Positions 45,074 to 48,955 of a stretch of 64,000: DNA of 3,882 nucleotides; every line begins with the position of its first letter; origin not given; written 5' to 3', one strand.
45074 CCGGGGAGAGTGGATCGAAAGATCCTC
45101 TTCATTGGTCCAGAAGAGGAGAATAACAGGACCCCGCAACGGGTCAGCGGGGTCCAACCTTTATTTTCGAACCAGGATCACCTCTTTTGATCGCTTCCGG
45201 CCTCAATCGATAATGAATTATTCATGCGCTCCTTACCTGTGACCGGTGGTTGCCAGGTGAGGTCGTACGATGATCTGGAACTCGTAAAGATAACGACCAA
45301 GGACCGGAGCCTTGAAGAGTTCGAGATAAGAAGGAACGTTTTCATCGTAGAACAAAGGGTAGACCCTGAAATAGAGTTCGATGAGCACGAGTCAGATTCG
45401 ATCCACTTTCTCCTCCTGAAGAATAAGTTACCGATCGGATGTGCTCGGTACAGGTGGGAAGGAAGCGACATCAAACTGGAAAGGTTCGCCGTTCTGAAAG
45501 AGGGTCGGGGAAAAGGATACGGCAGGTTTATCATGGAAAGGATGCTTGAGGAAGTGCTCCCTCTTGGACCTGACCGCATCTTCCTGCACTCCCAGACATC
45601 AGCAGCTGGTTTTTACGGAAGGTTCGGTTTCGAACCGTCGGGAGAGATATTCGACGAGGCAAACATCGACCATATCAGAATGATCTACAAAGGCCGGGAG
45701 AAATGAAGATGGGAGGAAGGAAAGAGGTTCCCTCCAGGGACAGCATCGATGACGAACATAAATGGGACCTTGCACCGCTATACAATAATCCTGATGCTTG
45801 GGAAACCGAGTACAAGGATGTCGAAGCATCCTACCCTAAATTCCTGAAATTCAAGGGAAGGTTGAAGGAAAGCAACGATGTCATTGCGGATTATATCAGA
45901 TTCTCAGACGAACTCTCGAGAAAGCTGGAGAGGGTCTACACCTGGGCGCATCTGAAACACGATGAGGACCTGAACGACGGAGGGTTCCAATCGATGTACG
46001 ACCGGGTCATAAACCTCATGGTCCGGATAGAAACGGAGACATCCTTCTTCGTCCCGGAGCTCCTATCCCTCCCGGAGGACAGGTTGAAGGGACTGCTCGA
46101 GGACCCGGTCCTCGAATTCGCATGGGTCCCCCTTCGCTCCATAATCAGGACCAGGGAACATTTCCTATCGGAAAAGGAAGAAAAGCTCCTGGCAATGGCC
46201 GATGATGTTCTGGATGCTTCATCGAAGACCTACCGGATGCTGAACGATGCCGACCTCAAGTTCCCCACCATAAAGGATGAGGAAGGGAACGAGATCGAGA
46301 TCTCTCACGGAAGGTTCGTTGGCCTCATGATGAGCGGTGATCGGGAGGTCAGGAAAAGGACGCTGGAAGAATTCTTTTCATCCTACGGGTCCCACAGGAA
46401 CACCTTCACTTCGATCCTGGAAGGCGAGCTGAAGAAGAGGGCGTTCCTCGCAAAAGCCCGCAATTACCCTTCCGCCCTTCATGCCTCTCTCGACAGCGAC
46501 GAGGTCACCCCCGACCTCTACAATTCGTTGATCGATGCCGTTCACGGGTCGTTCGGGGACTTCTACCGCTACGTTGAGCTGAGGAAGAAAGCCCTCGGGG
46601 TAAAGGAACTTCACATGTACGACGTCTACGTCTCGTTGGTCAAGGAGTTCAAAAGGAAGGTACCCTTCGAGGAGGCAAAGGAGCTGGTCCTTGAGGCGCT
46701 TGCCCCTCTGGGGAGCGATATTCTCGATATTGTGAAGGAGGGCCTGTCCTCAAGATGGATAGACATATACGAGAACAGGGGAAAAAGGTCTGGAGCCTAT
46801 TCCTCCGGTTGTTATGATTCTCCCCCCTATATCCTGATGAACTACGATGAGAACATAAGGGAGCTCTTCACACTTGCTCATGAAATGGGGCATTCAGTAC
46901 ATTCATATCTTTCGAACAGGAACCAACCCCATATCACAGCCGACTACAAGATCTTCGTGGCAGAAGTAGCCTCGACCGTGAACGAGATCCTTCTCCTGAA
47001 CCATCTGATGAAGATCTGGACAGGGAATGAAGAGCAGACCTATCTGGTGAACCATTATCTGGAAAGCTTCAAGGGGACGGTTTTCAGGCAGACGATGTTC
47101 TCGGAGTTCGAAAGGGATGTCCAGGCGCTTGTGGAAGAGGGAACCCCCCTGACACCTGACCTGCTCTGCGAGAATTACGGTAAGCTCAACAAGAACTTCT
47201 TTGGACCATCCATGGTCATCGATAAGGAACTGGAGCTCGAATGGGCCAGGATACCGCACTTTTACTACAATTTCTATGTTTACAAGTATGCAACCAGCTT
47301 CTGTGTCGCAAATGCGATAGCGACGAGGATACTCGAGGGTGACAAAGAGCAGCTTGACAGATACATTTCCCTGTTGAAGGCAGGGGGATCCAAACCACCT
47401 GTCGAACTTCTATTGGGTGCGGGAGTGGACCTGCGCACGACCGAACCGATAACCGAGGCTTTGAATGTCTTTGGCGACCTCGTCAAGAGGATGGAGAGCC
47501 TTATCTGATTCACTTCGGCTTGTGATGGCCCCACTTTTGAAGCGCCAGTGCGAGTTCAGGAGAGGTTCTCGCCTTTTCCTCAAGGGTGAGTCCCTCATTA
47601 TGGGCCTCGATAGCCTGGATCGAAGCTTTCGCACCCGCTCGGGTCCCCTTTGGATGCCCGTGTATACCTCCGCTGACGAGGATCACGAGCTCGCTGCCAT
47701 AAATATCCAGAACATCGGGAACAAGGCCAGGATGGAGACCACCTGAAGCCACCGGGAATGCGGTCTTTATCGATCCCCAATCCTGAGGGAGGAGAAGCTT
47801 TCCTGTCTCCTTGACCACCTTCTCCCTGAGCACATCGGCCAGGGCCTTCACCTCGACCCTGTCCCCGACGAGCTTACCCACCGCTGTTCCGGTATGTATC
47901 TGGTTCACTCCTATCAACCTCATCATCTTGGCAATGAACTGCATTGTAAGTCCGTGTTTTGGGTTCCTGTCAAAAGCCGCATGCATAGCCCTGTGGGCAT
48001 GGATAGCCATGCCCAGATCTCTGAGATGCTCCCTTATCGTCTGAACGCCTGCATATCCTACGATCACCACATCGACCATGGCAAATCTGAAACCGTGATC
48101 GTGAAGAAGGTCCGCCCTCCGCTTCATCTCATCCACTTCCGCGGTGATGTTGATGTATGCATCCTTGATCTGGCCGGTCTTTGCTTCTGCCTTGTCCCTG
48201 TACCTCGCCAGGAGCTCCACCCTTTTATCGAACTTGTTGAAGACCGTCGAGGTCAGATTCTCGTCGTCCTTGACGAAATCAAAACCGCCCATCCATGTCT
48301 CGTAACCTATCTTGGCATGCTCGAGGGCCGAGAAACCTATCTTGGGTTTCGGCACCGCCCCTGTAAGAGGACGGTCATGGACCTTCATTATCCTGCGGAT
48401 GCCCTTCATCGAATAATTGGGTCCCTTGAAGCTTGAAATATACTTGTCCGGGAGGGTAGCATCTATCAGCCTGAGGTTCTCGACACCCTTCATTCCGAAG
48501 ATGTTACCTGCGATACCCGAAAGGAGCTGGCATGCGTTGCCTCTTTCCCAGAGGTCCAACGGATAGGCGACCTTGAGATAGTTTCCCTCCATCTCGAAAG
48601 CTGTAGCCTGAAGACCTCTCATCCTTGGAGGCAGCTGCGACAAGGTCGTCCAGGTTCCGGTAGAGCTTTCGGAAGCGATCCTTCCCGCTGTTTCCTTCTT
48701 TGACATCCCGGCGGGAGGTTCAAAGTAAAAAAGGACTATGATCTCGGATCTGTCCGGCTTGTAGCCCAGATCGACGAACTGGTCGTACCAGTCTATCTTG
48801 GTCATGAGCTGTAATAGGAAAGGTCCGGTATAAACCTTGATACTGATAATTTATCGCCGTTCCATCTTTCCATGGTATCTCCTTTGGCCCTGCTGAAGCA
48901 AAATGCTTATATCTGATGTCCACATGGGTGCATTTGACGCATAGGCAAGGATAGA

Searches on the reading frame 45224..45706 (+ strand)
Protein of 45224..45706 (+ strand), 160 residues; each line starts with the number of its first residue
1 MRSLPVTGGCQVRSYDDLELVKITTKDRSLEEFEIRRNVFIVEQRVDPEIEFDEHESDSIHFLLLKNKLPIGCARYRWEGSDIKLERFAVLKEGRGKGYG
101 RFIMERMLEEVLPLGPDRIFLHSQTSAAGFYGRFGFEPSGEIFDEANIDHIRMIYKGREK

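Call 44: search_protein_families(library=pfam, proteins=[window:45224-45706:+], max_evalue=0.00001)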
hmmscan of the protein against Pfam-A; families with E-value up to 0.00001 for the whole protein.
window:45224-45706:+ (160 aa): 3 families
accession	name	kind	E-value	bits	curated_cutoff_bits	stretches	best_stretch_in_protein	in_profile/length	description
PF13673.13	Acetyltransf_10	-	1.8e-13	51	23.6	1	51-154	27-125/128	Acetyltransferase (GNAT) domain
PF13508.13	Acetyltransf_7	-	2e-11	44.5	27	1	59-138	3-84/84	Acetyltransferase (GNAT) domain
PF00583.31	Acetyltransf_1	-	3.1e-11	44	20.7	1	46-136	20-116/116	Acetyltransferase (GNAT) family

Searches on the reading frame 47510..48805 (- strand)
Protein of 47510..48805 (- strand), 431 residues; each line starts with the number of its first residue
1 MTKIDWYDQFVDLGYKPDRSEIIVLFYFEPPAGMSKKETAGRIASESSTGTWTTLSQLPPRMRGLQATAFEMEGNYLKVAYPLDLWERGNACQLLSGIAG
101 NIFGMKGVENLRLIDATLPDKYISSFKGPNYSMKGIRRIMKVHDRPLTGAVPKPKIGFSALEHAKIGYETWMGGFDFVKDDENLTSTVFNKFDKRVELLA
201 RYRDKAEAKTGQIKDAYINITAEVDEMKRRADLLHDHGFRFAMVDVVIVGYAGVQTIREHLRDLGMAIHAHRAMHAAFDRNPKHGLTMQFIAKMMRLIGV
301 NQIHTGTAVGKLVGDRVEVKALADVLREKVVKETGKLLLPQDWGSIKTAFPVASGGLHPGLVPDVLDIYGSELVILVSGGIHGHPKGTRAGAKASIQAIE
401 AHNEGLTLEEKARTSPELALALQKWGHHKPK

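Call 43: search_protein_families(library=pfam, proteins=[window:47510-48805:-], max_evalue=0.00001)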
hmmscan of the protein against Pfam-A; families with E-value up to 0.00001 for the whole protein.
window:47510-48805:- (431 aa): 2 families
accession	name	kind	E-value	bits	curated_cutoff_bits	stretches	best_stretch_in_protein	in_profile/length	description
PF00016.26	RuBisCO_large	-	5.2e-84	282.5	30.1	1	135-425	4-299/299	Ribulose bisphosphate carboxylase large chain, catalytic domain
PF02788.21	RuBisCO_large_N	-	3.2e-38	131.1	20.7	1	10-122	2-120/120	Ribulose bisphosphate carboxylase large chain, N-terminal domain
